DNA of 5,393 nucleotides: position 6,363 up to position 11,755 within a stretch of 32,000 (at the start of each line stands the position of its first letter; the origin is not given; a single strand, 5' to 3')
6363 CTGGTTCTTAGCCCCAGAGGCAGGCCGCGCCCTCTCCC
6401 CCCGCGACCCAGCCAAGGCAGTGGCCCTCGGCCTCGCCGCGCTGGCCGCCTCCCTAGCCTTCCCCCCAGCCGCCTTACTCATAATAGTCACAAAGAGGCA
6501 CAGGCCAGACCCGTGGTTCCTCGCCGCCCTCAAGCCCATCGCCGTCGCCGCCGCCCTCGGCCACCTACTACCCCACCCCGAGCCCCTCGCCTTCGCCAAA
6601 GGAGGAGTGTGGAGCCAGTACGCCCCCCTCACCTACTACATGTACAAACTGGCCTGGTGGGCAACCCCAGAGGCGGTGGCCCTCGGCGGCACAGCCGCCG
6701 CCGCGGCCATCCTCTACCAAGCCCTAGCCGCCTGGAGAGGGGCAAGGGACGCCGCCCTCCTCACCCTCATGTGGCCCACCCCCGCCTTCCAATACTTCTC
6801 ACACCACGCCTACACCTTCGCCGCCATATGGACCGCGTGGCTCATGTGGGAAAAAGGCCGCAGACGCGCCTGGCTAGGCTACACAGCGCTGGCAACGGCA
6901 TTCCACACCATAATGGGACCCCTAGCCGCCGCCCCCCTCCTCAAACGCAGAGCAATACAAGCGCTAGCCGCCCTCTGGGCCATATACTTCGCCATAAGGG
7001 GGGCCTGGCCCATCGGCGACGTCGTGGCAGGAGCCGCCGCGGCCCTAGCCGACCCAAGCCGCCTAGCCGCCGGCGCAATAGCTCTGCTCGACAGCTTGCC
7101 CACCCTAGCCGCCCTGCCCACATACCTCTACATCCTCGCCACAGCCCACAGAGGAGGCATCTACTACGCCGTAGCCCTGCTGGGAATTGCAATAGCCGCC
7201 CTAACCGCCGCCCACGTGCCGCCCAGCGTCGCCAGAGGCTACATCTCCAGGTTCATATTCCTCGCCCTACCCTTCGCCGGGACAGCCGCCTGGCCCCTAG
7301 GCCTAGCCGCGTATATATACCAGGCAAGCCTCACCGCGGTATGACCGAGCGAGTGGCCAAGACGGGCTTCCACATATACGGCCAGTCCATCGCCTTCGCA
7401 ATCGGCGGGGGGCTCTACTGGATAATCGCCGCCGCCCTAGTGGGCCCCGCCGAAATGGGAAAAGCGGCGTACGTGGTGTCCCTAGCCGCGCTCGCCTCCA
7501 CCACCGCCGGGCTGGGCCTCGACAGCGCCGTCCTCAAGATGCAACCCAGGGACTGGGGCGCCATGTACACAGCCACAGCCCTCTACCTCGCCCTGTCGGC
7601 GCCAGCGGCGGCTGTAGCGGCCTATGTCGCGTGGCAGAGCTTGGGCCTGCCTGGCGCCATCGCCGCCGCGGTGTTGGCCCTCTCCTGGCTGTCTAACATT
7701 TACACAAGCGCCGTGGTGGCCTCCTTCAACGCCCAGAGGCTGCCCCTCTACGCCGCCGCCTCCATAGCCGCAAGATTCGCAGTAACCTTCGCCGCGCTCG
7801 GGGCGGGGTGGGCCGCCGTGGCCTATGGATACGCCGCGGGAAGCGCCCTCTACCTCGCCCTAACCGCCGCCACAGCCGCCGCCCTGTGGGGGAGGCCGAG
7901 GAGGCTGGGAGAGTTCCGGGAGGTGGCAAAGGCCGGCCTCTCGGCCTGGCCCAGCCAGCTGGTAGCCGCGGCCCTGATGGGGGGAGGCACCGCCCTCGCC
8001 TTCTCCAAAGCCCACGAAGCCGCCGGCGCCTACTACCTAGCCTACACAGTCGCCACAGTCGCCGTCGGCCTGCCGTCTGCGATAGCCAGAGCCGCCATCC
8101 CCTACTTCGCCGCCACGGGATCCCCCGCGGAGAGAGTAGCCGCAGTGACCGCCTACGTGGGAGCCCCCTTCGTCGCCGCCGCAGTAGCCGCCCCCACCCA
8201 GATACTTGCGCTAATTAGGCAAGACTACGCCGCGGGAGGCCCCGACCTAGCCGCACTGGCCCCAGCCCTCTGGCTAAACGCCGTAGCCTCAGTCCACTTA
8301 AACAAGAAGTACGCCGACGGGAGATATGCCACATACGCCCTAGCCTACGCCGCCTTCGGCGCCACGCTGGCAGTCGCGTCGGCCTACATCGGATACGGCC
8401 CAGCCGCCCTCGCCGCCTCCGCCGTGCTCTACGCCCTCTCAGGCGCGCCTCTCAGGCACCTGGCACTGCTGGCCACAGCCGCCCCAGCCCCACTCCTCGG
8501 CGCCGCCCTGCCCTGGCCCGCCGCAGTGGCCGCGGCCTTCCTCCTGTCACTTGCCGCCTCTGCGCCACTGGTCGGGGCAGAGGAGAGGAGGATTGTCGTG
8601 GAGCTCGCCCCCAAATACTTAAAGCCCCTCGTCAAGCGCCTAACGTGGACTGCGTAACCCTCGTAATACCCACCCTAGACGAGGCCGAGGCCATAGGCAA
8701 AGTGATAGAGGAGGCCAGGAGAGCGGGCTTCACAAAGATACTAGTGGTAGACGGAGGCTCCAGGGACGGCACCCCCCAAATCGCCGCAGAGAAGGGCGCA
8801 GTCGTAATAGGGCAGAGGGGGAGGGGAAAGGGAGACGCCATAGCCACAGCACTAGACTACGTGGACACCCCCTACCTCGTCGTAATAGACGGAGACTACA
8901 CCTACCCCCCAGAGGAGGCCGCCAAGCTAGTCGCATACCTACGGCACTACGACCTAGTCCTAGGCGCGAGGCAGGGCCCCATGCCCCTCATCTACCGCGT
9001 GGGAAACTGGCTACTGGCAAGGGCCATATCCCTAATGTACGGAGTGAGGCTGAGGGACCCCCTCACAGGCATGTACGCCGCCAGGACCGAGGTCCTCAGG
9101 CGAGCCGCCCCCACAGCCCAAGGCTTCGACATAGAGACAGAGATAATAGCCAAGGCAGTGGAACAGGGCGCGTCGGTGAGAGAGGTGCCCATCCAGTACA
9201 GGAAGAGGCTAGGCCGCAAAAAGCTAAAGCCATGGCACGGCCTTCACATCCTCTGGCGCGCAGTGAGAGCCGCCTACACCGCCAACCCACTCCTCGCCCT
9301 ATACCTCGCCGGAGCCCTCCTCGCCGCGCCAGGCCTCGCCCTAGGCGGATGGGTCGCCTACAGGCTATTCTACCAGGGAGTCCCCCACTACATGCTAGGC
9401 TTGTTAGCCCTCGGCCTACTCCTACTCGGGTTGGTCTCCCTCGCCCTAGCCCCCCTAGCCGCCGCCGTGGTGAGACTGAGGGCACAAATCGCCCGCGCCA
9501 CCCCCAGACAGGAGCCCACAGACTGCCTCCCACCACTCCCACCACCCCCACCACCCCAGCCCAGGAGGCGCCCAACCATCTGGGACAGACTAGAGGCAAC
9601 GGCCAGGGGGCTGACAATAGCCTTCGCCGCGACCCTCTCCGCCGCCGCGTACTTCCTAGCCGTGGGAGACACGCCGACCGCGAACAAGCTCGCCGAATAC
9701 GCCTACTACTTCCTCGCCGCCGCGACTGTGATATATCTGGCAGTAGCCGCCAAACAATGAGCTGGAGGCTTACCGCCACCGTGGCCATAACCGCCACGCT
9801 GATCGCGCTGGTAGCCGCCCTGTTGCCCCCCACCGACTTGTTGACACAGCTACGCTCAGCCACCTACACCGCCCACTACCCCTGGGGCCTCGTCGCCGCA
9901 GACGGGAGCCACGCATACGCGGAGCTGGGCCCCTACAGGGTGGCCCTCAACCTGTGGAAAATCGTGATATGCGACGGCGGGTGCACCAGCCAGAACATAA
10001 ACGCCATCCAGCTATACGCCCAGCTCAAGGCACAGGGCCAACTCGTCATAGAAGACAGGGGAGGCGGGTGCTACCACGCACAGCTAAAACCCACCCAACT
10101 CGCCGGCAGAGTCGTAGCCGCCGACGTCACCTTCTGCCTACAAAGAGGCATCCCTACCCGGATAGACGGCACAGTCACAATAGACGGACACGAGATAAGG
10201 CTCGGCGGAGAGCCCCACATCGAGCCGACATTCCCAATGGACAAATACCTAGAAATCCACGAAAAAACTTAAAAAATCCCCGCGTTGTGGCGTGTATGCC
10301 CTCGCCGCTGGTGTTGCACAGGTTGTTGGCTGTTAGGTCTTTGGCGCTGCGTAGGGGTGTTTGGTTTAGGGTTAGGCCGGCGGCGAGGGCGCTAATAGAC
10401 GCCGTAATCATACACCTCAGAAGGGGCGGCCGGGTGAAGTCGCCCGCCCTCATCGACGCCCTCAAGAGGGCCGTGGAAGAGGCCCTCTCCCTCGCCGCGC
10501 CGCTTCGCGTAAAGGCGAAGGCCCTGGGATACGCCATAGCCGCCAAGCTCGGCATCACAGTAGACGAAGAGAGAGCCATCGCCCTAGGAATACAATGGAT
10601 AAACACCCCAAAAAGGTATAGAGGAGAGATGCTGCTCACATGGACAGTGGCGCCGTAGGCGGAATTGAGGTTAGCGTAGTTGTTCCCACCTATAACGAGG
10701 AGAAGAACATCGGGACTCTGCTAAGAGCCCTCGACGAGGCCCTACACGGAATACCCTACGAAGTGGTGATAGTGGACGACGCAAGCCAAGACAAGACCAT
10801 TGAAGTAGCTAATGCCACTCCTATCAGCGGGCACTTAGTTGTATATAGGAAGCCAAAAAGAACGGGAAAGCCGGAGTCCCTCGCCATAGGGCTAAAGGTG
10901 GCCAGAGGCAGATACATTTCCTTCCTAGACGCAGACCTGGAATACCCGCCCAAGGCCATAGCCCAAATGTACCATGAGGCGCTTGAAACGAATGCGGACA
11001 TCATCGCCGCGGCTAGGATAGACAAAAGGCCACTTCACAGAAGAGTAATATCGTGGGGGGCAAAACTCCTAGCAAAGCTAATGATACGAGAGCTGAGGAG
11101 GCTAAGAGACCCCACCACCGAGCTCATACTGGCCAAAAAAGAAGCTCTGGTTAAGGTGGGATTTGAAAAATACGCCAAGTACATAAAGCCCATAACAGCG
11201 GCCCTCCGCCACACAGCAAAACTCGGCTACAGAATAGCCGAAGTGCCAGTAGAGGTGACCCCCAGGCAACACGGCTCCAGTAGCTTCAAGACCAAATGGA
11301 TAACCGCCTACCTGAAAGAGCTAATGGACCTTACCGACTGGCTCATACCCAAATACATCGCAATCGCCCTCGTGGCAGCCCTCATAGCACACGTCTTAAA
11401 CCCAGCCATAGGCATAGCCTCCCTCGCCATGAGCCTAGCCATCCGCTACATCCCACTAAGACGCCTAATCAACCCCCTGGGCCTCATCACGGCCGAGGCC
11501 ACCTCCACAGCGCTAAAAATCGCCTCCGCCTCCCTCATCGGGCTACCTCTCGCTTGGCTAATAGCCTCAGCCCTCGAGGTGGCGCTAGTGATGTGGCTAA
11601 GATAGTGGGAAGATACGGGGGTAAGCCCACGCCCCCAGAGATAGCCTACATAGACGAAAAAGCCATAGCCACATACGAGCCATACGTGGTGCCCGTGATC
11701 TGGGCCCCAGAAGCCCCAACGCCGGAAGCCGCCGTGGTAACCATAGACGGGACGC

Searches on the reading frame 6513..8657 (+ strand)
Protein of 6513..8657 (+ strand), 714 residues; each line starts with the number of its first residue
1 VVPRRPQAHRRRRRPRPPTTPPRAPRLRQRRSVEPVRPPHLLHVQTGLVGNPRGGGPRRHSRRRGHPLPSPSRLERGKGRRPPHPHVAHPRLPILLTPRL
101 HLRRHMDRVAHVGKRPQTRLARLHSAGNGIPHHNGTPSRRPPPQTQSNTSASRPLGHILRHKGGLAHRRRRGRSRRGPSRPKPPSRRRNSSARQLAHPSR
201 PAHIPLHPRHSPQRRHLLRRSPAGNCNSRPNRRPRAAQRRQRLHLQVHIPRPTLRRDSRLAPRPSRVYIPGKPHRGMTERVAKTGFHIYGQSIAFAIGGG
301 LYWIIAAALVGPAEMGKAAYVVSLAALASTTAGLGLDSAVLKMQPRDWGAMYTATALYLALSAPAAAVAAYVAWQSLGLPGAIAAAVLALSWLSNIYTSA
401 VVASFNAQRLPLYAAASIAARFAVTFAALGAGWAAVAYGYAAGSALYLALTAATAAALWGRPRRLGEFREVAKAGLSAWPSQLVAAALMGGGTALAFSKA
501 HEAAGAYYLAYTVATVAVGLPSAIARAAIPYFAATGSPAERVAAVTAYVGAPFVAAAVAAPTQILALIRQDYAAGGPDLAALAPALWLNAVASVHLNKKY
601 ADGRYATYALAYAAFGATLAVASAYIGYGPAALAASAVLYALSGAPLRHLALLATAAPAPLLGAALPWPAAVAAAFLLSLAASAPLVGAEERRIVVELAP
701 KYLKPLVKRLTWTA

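Call 9: search_protein_families(library=pfam, proteins=[window:6513-8657:+], max_evalue=0.001)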
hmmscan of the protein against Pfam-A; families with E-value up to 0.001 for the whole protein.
window:6513-8657:+ (714 aa): 1 family
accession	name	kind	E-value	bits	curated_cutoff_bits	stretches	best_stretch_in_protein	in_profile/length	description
PF13440.11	Polysacc_synt_3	-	3.8e-05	23.5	23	0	307-546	3-254/293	Polysaccharide biosynthesis protein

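Call 56: search_protein_families(library=ncbifam, proteins=[window:6513-8657:+], max_evalue=0.001)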
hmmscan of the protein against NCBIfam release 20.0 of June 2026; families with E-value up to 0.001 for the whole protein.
window:6513-8657:+ (714 aa): 0 families

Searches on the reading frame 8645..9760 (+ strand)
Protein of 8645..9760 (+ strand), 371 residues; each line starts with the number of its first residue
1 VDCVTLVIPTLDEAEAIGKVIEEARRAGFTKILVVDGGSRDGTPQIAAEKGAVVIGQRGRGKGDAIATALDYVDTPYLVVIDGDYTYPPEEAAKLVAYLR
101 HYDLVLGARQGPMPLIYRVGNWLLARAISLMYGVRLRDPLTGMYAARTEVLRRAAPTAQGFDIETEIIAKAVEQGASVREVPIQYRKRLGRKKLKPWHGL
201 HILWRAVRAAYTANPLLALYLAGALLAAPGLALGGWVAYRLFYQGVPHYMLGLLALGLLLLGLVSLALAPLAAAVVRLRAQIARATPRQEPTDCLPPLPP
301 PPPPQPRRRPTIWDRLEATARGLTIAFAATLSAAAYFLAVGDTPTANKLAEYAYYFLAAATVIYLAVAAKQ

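Call 9: search_protein_families(library=pfam, proteins=[window:8645-9760:+], max_evalue=0.001)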
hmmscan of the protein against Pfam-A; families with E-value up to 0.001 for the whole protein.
window:8645-9760:+ (371 aa): 3 families
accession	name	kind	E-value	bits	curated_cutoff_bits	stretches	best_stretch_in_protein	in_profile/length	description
PF00535.33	Glycos_transf_2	-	2.3e-18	67.1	23.3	1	6-110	2-116/168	Glycosyl transferase family 2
PF13704.12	Glyco_tranf_2_4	-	0.00012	23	27.5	1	12-55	2-45/98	Glycosyl transferase family 2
PF13641.12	Glyco_tranf_2_3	-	0.00012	22.7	27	1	4-101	3-113/230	Glycosyltransferase like family 2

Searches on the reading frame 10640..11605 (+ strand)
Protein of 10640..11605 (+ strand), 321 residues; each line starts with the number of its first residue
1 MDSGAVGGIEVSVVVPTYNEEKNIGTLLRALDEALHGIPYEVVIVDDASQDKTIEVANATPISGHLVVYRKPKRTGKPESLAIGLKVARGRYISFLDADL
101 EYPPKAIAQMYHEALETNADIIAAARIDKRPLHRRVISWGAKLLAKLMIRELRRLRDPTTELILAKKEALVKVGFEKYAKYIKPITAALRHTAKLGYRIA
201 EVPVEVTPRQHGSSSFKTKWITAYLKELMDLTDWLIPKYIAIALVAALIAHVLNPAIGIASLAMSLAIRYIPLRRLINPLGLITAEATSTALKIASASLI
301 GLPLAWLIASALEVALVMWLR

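Call 5: search_protein_families(library=pfam, proteins=[window:10640-11605:+], max_evalue=0.01)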
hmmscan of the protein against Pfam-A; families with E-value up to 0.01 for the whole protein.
window:10640-11605:+ (321 aa): 5 families
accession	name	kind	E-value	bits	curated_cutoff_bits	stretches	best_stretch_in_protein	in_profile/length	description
PF00535.33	Glycos_transf_2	-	1.8e-27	96.7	23.3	1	12-128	1-117/168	Glycosyl transferase family 2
PF13641.12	Glyco_tranf_2_3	-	3.3e-09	37.5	27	1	11-119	3-116/230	Glycosyltransferase like family 2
PF10111.15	Glyco_tranf_2_2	-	3.7e-05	23.8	27.3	1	12-112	1-104/276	Glycosyltransferase like family 2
PF12804.13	NTP_transf_3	-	0.00082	20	27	1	26-144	25-138/160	MobA-like NTP transferase domain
PF09488.16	Osmo_MPGsynth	-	0.0021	17.4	27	0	74-122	142-195/381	Mannosyl-3-phosphoglycerate synthase (osmo_MPGsynth)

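Call 56: search_protein_families(library=ncbifam, proteins=[window:10640-11605:+], max_evalue=0.001)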
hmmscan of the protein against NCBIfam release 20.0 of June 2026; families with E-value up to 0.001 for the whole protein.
window:10640-11605:+ (321 aa): 20 families
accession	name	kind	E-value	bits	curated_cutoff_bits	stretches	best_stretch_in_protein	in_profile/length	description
NF010496.0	PRK13915.1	equivalog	7.1e-17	61.4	262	1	8-134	30-161/307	glucosyl-3-phosphoglycerate synthase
TIGR04283.1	glyco_like_mftF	equivalog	8e-17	61.6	182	1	11-147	1-131/221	TIGR04283 family arsenosugar biosynthesis glycosyltransferase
NF047588.1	GlcsyltransPgfSStrep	equivalog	2.7e-15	56.4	500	1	10-245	2-235/308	glycosyltransferase PgfS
NF041875.1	EPS_EpsD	equivalog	1.5e-14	54.2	370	1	11-157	1-145/325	exopolysaccharide biosynthesis glycosyltransferase EpsD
NF007986.1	PRK10714.1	equivalog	9.1e-14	51.2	529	1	10-221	7-215/316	undecaprenyl-phosphate 4-deoxy-4-formamido-L-arabinose transferase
TIGR03965.1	mycofact_glyco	equivalog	8.9e-13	47.9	280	1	10-120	75-185/467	mycofactocin biosynthesis glycosyltransferase MftF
NF007482.0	PRK10073.1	equivalog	1.5e-11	43.9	423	1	10-122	7-118/334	glycosyltransferase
TIGR03937.1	PgaC_IcaA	equivalog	3e-11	42.9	422.3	1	10-120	46-155/407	poly-beta-1,6-N-acetyl-D-glucosamine synthase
TIGR04182.1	glyco_TIGR04182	equivalog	5.1e-11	42.5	325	1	10-213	1-197/293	S-layer glycoprotein N-glycosyltransferase AglJ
NF047683.1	TeichurnBiosyTuaG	equivalog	6.2e-10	39.1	400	1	10-106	7-103/252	teichuronic acid biosynthesis protein TuaG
NF038302.1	EPS_HpsE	equivalog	6.2e-10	38.5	300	1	9-112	1-109/307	hormogonium polysaccharide biosynthesis glycosyltransferase HpsE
NF041391.1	DPhHxTase_Halo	equivalog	2.4e-09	36.5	375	1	17-210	3-187/213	dolichyl-phosphate hexose transferase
NF058614.1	PPMAGASynPpgS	equivalog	1.2e-08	34.7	370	1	11-205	2-195/226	polyprenyl-phospho-N-acetylgalactosaminyl synthase PpgS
TIGR03469.1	HpnB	hypoth_equivalog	1.5e-08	34.1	379.25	1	10-122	45-168/386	hopene-associated glycosyltransferase HpnB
NF050050.1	ProtGlycPglI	equivalog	2.2e-07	30.6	500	1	11-130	4-124/306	GalNAc(5)-diNAcBac-PP-undecaprenol beta-1,3-glucosyltransferase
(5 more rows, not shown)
